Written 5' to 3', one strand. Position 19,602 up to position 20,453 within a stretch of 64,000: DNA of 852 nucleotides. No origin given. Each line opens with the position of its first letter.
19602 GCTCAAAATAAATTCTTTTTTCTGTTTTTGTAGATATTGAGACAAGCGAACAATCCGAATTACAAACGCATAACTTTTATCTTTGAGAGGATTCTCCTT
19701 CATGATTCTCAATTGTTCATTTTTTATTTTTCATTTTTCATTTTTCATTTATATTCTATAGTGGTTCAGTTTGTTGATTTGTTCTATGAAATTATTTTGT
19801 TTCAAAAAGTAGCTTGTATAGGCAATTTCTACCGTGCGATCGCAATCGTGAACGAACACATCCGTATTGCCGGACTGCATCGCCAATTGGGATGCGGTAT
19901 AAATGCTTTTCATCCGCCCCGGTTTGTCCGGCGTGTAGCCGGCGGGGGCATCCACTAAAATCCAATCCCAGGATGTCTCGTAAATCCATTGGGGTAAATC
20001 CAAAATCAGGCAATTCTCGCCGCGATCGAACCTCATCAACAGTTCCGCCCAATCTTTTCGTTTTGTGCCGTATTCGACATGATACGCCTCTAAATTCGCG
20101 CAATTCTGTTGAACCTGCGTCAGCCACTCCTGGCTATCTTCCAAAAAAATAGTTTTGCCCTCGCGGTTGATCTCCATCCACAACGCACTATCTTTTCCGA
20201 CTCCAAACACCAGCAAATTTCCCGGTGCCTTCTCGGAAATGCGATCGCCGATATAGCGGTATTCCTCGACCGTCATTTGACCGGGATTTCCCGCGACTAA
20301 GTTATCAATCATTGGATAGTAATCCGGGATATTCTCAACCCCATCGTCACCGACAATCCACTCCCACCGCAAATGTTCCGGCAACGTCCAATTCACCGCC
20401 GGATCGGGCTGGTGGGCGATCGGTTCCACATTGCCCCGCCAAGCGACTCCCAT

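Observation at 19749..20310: Plant-type DUF579 (GXM/IRX15/AGM) polysaccharide O-methyltransferase domain in a cyanobacterial protein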

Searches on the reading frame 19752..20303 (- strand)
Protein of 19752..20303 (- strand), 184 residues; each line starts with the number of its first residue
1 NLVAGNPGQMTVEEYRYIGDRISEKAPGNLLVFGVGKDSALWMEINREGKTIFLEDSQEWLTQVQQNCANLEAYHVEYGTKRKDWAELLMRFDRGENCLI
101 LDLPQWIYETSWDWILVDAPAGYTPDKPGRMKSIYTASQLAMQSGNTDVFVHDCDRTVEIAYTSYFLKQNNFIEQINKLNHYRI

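Call 11: find_homologous_proteins(query=window:19752-20303:-, max_evalue=0.001)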
Query window:19752-20303:- (184 aa): 223 proteins with E <= 0.001 among 256 candidates; the best 120 are listed.
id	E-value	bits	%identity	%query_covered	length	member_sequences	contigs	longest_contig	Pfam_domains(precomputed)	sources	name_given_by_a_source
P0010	1.4e-102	359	84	100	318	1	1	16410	PF14559.13,PF21729.4,PF00515.35,PF07719.24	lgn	-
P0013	6.3e-66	239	57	99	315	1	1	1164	PF21729.4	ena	-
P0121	6.9e-65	236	55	99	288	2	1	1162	PF21729.4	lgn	-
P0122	1.8e-64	235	57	99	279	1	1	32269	PF21729.4,PF00515.35,PF13181.13,PF07719.24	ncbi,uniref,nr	ncbi:MAG: TIGR01627 domain-containing protein [Okeania sp. SIO2F4]|uniref:TIGR01627 domain-containin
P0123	3.6e-64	234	55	99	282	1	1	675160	PF21729.4,PF13414.13,PF00515.35,PF13181.13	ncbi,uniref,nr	ncbi:hypothetical protein [Okeania sp. SIO1I7]|uniref:hypothetical protein n=1 Tax=Okeania sp. SIO1I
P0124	7.4e-64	233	56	99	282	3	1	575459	PF21729.4,PF00515.35,PF13181.13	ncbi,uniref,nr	ncbi:hypothetical protein [Okeania sp. SIO2B3]|uniref:hypothetical protein n=1 Tax=Okeania sp. SIO2B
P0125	3.7e-63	230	55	99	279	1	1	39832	PF21729.4,PF00515.35,PF07719.24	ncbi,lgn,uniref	ncbi:hypothetical protein [Dapis sp. BLCC M229]|uniref:hypothetical protein n=1 Tax=Dapis sp. BLCC M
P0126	7.1e-63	229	54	99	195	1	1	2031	PF21729.4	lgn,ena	-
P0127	3.7e-57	211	55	100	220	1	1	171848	PF21729.4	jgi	jgi:glucuronoxylan 4-O-methyltransferase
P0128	1.1e-54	203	52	98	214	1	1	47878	PF21729.4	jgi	jgi:uncharacterized protein (TIGR01627 family)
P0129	2.6e-53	198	52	99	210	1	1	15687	PF21729.4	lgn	-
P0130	3.3e-53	198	56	83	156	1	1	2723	PF21729.4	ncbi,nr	ncbi:MAG: TIGR01627 domain-containing protein, partial [Okeania sp. SIO3H1]|nr:TIGR01627 domain-cont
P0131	7.0e-53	197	51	99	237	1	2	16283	PF21729.4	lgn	-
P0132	3.1e-52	195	52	100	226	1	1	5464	PF21729.4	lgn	-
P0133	5.3e-52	194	52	100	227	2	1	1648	PF21729.4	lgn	-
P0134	1.3e-51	193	51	99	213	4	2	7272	PF21729.4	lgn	-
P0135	3.9e-51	191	51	99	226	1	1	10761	PF21729.4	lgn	-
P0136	1.2e-50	190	52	99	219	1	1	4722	PF21729.4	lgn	-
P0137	4.6e-50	188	48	99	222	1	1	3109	PF21729.4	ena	-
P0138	1.5e-49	186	48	98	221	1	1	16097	PF21729.4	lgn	-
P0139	2.2e-49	185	48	99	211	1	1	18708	PF21729.4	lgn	-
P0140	2.4e-49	185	48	99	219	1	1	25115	PF21729.4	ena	-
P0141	1.1e-48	183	48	99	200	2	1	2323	PF21729.4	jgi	jgi:glucuronoxylan 4-O-methyltransferase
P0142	2.5e-48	182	49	100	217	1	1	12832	PF21729.4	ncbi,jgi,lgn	-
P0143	5.3e-48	181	46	100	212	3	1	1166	PF21729.4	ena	-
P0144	8.2e-48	180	50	100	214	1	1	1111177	PF21729.4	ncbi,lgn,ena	-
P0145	1.3e-47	180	51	100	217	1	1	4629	PF21729.4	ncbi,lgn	-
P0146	5.1e-47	178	48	99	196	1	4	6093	PF21729.4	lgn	-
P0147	6.8e-47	177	50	99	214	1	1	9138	PF21729.4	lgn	-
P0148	8.0e-47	177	47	100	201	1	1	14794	PF21729.4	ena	-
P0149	2.1e-46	176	48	100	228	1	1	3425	PF21729.4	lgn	-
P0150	2.7e-46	175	48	99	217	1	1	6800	PF21729.4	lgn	-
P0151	3.5e-46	175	46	99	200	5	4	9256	PF21729.4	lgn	-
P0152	3.9e-46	175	47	100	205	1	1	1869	PF21729.4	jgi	jgi:glucuronoxylan 4-O-methyltransferase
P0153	6.8e-46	174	48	99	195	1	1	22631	PF21729.4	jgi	jgi:hypothetical protein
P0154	1.8e-45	173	48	99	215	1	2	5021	PF21729.4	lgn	-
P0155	1.8e-45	173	47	99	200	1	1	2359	PF21729.4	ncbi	ncbi:MAG: hypothetical protein RLN75_04990 [Longimicrobiales bacterium]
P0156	4.0e-45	172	45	99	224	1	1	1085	PF21729.4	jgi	jgi:uncharacterized protein (TIGR01627 family)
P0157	5.3e-45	171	46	99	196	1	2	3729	PF21729.4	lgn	-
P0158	1.1e-44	170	48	99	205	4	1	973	PF21729.4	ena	-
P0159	1.2e-44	170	47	99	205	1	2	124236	PF21729.4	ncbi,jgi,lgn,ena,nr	ncbi:MAG TPA: hypothetical protein VHC97_10335 [Thermoanaerobaculia bacterium]|jgi:hypothetical prot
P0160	1.4e-44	170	46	99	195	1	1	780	PF21729.4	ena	-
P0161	1.5e-44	170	48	99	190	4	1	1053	PF21729.4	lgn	-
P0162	1.7e-44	170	45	99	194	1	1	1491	PF21729.4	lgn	-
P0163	1.7e-44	169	45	98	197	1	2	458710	PF21729.4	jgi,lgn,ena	jgi:glucuronoxylan 4-O-methyltransferase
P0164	3.7e-44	168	47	99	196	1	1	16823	PF21729.4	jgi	jgi:uncharacterized protein (TIGR01627 family)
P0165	3.8e-44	168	46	98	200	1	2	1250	PF21729.4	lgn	-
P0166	4.3e-44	168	47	100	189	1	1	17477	PF21729.4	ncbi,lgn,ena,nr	ncbi:MAG: hypothetical protein R3304_05515 [Longimicrobiales bacterium]|nr:hypothetical protein [Lon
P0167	8.0e-44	167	44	99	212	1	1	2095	PF21729.4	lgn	-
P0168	9.1e-44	167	46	99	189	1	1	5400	PF21729.4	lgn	-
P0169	1.5e-43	166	47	96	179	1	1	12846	PF21729.4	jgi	jgi:glucuronoxylan 4-O-methyltransferase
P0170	1.7e-43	166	46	99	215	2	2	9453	PF21729.4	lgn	-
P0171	1.9e-43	166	46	100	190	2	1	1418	PF21729.4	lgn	-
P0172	2.1e-43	166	45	99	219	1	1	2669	PF21729.4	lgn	-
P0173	2.8e-43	166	45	99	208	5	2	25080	PF21729.4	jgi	jgi:glucuronoxylan 4-O-methyltransferase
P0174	2.9e-43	166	46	99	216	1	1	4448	PF21729.4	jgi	jgi:uncharacterized protein (TIGR01627 family)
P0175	3.2e-43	165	47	100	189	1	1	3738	PF21729.4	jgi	jgi:hypothetical protein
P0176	3.5e-43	165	46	98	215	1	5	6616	PF21729.4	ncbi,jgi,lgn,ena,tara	tara:strand:+ start:46 stop:693 length:648 start_codon:yes stop_codon:yes gene_type:complete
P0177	5.1e-43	165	49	99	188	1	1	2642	PF21729.4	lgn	-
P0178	8.3e-43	164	49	96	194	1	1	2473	PF21729.4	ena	-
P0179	8.8e-43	164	46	99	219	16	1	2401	PF21729.4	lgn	-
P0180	1.2e-42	163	46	99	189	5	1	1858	PF21729.4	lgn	-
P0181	1.6e-42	163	45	98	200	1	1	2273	PF21729.4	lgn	-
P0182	1.6e-42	163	44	99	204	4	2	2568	PF21729.4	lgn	-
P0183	2.0e-42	163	44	99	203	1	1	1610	PF21729.4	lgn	-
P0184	2.3e-42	163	46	97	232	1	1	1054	PF21729.4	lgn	-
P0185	5.3e-42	161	47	95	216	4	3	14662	PF21729.4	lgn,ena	-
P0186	5.3e-42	161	45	99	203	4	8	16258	PF21729.4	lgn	-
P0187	5.9e-42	161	48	100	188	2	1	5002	PF21729.4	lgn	-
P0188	7.8e-42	161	45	96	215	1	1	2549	PF21729.4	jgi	jgi:glucuronoxylan 4-O-methyltransferase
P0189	9.2e-42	161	45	99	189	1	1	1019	PF21729.4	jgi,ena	-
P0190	1.1e-41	160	45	99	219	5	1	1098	PF21729.4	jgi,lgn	-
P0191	1.2e-41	160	46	99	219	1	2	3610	PF21729.4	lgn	-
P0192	2.3e-41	159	47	99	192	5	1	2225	PF21729.4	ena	-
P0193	2.3e-41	159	44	99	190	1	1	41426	PF21729.4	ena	-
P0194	2.5e-41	159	46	99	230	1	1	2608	PF21729.4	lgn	-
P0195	3.6e-41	159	44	99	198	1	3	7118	PF21729.4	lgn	-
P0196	3.7e-41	159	45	99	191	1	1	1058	PF21729.4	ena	-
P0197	4.8e-41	158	46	99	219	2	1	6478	PF21729.4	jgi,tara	tara:strand:- start:300 stop:959 length:660 start_codon:yes stop_codon:yes gene_type:complete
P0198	5.4e-41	158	45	97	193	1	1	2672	PF21729.4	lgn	-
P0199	5.8e-41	158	47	99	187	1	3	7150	PF21729.4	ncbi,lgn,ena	-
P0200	7.5e-41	158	44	99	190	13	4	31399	PF21729.4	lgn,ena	-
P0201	8.0e-41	158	46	99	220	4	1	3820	PF21729.4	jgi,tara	tara:strand:- start:295 stop:957 length:663 start_codon:yes stop_codon:yes gene_type:complete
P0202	8.3e-41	157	45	98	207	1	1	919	PF21729.4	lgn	-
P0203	9.1e-41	157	49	95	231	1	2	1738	PF21729.4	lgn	-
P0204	1.4e-40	157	46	100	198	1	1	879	PF21729.4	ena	-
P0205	1.8e-40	156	45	99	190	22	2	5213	PF21729.4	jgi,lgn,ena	-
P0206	1.9e-40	156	43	100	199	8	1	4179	PF21729.4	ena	-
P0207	2.0e-40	156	46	99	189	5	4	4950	PF21729.4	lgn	-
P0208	2.1e-40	156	46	98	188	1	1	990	PF21729.4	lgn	-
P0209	3.6e-40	155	45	99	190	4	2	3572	PF21729.4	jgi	-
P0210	4.3e-40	155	47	95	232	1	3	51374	PF21729.4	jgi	jgi:hypothetical protein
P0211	6.3e-40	155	45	99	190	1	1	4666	PF21729.4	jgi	jgi:hypothetical protein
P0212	6.9e-40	154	49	85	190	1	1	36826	PF21729.4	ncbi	-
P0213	8.6e-40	154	40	99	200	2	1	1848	PF21729.4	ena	-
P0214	1.2e-39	154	46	100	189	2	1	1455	PF21729.4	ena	-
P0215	1.2e-39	154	44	95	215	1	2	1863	PF21729.4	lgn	-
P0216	1.2e-39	154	45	99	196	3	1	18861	PF21729.4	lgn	-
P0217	1.6e-39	153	45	97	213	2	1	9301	PF21729.4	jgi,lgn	-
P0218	1.6e-39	153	45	99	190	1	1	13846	PF21729.4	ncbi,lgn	-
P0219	1.7e-39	153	45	99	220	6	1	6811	PF21729.4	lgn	-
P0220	2.1e-39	153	44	95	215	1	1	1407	PF21729.4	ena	-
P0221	2.2e-39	153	44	98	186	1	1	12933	PF21729.4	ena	-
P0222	3.0e-39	152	46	97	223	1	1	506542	PF21729.4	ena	-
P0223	3.7e-39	152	45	97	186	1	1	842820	PF21729.4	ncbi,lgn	-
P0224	3.7e-39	152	45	95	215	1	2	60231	PF21729.4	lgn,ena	-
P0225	4.0e-39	152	43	94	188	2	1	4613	PF21729.4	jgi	jgi:glucuronoxylan 4-O-methyltransferase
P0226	4.1e-39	152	45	96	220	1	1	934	PF21729.4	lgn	-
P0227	5.4e-39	152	43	95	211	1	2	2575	PF21729.4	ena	-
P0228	5.9e-39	151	45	100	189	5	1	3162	PF21729.4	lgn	-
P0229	5.9e-39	151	43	95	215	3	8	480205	PF21729.4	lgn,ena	-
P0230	6.8e-39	151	49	85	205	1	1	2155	PF21729.4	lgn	-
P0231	7.2e-39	151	43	99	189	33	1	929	PF21729.4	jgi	jgi:glucuronoxylan 4-O-methyltransferase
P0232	7.7e-39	151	45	97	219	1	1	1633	PF21729.4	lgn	-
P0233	8.9e-39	151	45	96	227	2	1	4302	PF21729.4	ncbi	-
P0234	1.1e-38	151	45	99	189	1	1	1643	PF21729.4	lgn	-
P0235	1.1e-38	151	45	99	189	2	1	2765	PF21729.4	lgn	-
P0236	1.2e-38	150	46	92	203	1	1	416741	PF21729.4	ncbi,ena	-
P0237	1.5e-38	150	45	99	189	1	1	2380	PF21729.4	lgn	-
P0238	1.6e-38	150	48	84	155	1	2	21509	PF21729.4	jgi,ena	-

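Call 19: search_protein_representatives(protein=window:19752-20303:-)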
Query: 184 residues. Proteins with E-value up to 0.001 (for the whole library): 1275; up to 1e-10: 809; up to 1e-30: 117. The best 150 are listed.
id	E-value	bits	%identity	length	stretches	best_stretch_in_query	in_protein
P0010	4.5e-103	358.9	85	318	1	2-184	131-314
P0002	3.5e-92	323.3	74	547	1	2-184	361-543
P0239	4.6e-69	247.9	58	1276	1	2-184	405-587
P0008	8.2e-66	237.3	57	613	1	2-184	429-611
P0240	8.1e-65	234.1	54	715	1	2-184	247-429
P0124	2.4e-64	232.6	57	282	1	2-183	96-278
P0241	2.6e-61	222.7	55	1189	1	2-184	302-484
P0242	7.2e-61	221.2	54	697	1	12-184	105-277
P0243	8.0e-60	217.8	53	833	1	2-184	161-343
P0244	2.1e-58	213.2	54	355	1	2-184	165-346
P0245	3.1e-55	202.9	39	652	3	26-167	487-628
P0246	3.1e-53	196.4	50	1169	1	2-183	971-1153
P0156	1.3e-45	171.5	46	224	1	2-182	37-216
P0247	1.7e-45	171.1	47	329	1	2-183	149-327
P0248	3.5e-45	170.1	43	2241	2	22-167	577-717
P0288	9.0e-35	136.1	42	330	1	10-183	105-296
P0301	1.1e-33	132.6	43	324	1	5-184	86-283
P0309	2.9e-33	131.2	42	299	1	9-183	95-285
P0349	1.4e-30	122.4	41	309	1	12-183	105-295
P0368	1.2e-29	119.4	41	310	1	11-181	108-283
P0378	4.0e-29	117.7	42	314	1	9-183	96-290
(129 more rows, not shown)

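Call 20: list_cluster_members(proteins=[P0288, P0301, P0309, P0349, P0368, P0378, P0239, P0241, P0246, P0248])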
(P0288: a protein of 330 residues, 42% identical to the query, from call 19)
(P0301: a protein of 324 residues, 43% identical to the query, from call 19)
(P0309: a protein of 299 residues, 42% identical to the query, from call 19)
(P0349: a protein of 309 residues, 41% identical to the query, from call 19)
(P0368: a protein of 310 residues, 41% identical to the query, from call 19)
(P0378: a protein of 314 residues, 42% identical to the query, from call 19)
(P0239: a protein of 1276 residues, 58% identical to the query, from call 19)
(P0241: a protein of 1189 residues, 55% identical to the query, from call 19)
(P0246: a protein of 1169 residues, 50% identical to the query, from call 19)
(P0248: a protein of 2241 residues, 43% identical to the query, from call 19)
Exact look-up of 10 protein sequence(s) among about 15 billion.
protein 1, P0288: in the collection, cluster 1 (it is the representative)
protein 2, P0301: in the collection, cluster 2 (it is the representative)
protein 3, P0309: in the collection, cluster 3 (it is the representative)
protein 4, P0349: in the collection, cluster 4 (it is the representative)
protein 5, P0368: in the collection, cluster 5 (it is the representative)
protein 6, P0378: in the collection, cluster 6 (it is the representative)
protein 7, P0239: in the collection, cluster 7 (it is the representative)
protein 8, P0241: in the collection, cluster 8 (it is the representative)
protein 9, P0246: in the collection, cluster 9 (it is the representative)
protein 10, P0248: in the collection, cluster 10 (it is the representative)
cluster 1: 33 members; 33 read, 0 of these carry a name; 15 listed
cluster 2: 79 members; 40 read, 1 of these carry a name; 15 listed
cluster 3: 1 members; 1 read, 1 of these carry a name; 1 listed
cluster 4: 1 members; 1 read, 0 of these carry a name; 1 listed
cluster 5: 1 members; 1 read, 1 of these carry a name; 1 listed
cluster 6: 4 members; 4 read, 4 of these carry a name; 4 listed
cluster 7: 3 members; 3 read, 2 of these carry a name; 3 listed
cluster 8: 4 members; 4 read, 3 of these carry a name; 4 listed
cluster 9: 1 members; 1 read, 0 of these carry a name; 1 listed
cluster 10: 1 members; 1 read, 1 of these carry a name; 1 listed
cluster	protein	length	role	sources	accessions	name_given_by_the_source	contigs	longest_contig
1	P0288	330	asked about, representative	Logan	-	-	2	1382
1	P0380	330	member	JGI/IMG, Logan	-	-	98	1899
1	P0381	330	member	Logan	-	-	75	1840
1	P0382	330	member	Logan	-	-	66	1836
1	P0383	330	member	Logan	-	-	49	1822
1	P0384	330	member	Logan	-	-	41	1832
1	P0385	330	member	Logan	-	-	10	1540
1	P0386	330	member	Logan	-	-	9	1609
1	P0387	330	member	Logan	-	-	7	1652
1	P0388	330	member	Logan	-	-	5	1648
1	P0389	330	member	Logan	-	-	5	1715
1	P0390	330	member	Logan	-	-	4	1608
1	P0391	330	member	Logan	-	-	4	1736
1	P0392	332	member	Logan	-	-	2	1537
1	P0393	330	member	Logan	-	-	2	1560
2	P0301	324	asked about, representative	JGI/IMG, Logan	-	-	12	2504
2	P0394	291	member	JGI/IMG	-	uncharacterized protein (TIGR01627 family)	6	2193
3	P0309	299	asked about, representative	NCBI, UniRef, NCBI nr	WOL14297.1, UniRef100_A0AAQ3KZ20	glucuronoxylan 4-O-methyltransferase 3-like [Canna indica] | Glucuronoxylan 4-O-methyltransferase 3-like n=1 Tax=Canna indica TaxID=4628 ...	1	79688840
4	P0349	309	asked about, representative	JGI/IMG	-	-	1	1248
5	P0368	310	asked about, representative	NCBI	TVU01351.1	hypothetical protein EJB05_53194, partial [Eragrostis curvula]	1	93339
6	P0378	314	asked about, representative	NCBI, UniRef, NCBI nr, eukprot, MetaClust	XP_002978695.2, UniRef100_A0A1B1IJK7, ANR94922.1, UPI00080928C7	glucuronoxylan 4-O-methyltransferase 1 [Selaginella moellendorffii] | Glucuronoxylan methyltransferase n=2 Tax=Selaginella moellendorffii TaxID=88036 ... | XP_002978695.2 glucuronoxylan 4-O-methyltransferase 1 [Selaginella moellendorffii]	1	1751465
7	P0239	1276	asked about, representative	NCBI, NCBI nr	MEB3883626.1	TIGR01627 domain-containing protein [Lyngbya sp. CCY1209]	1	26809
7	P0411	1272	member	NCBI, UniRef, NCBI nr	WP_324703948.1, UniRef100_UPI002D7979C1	TIGR01627 domain-containing protein [Lyngbya sp. CCY1209] | TIGR01627 domain-containing protein n=1 Tax=Lyngbya sp. CCY1209 TaxID=2886103 ...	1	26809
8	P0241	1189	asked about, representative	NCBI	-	-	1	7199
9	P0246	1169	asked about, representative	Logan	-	-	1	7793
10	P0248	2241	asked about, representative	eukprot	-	g1.t1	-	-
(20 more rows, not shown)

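Call 25: find_related_loci(query=A1, collection=genome_contigs, flank=8000)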
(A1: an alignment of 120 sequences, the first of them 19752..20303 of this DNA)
Query A1 (184 aa) in genome_contigs; peptide patterns used: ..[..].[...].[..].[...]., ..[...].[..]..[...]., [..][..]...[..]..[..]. (x = any residue, [..] = any of these).
256 stretches matched a pattern; 219 encode a relative of the query (tblastn E <= 1e-3); the best 80 are kept; 80 distinct loci.
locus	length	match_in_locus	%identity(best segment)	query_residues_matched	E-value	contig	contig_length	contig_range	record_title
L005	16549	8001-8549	72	2-184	1e-92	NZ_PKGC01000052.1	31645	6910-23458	Arthrospira platensis PCC 7345 scaffold_52, whole genome shotgun sequence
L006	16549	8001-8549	58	2-184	1e-75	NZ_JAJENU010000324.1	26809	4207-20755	Lyngbya sp. CCY1209 NODE_1113989_length_26809_cov_62.2116, whole genome shotgun sequence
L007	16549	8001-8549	55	2-184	2e-70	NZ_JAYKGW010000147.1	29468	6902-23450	MAG: Okeania sp. isolate 1238230 NODE_19437128, whole genome shotgun sequence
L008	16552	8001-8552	57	2-184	3e-70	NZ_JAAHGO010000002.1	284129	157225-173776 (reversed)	MAG: Okeania sp. SIO2C9 2C9_NODE_2, whole genome shotgun sequence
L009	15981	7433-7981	57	2-184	2e-70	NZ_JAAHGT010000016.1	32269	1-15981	MAG: Okeania sp. SIO2F4 2F4_NODE_16, whole genome shotgun sequence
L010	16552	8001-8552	56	2-184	9e-70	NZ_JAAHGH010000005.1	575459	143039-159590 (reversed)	MAG: Okeania sp. SIO2B3 2B3_NODE_5, whole genome shotgun sequence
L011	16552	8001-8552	55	2-184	8e-70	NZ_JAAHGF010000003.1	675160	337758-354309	MAG: Okeania sp. SIO1I7 1I7_NODE_3, whole genome shotgun sequence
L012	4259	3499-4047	55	2-184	6e-70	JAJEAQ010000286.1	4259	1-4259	MAG: Trichodesmium sp. jk18x7bins.61 k141_1552578, whole genome shotgun sequence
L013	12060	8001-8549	55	2-184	2e-69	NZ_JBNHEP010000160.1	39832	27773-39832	Dapis sp. BLCC M229 strain BLCC-M229 NODE_265_length_39832_cov_88.295221, whole genome shotgun sequence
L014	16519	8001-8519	54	12-184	2e-67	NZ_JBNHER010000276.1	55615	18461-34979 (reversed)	Dapis sp. BLCC M126 strain BLCC-M126 NODE_97_length_55615_cov_27.611321, whole genome shotgun sequence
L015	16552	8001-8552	55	2-184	1e-70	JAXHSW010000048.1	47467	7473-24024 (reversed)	MAG: Cyanobacteriota bacterium isolate MAG08_tar_biofilm MAG08_48, whole genome shotgun sequence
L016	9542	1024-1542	54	12-184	3e-66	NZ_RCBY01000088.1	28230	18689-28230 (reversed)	Okeania hirsuta strain PAB10Feb10-1 PAB_NODE_88, whole genome shotgun sequence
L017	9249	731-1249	53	12-184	5e-65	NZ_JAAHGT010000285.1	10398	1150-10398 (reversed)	MAG: Okeania sp. SIO2F4 2F4_NODE_285, whole genome shotgun sequence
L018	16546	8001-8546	54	2-184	6e-65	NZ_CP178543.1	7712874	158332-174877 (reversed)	Capilliphycus salinus ALCB114379 voucher ALCB 114379 chromosome, complete genome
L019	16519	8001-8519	53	12-184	8e-64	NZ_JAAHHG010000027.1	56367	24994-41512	MAG: Okeania sp. SIO3B5 3B5_NODE_27, whole genome shotgun sequence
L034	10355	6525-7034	48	8-184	1e-51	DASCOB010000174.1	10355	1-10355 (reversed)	MAG TPA_asm: Anaerolineales bacterium isolate Fu_MAG_143 c_000001589873, whole genome shotgun sequence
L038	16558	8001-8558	44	2-184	3e-50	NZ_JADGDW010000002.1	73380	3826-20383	MAG: Candidatus Albibeggiatoa sp. nov. BB20 NODE_324_length_73380_cov_3.894352, whole genome shotgun sequence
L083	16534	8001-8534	42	2-184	3e-43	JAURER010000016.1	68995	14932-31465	MAG: Gemmatimonadota bacterium isolate SFB_3D_100_46 k141_343992_length_68995_cov_23.8533, whole genome shotgun sequence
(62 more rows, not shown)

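Call 28: predict_structure(alignment_id=A1)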
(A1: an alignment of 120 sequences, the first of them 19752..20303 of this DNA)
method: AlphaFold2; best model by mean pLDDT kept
length: 184 residues; sequences in the alignment: 120
mean_pLDDT: 96.7   pTM: 0.93
mean pLDDT of the five models: 96.7, 96.6, 96.5, 96.2, 96.2
residues with pLDDT >= 90: 175; 70-90: 9; 50-70: 0; < 50: 0
segments of 3 or more residues with pLDDT < 50: none
pLDDT, mean of each block of 10 residues (from residue 1): 88 98 98 96 98 97 94 97 98 97 98 98 94 99 98 97 98 98 98
secondary structure, 60 per line:
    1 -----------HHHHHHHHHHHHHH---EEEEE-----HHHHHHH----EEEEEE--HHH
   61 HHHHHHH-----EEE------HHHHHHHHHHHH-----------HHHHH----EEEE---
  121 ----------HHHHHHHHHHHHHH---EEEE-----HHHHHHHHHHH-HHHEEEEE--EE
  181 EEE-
elements in order: H12-25 E29-33 H39-45 E50-55 H58-67 E73-75 H82-93 H105-109 E114-117 H131-144 E148-151 H157-167 E172-176 E179-183
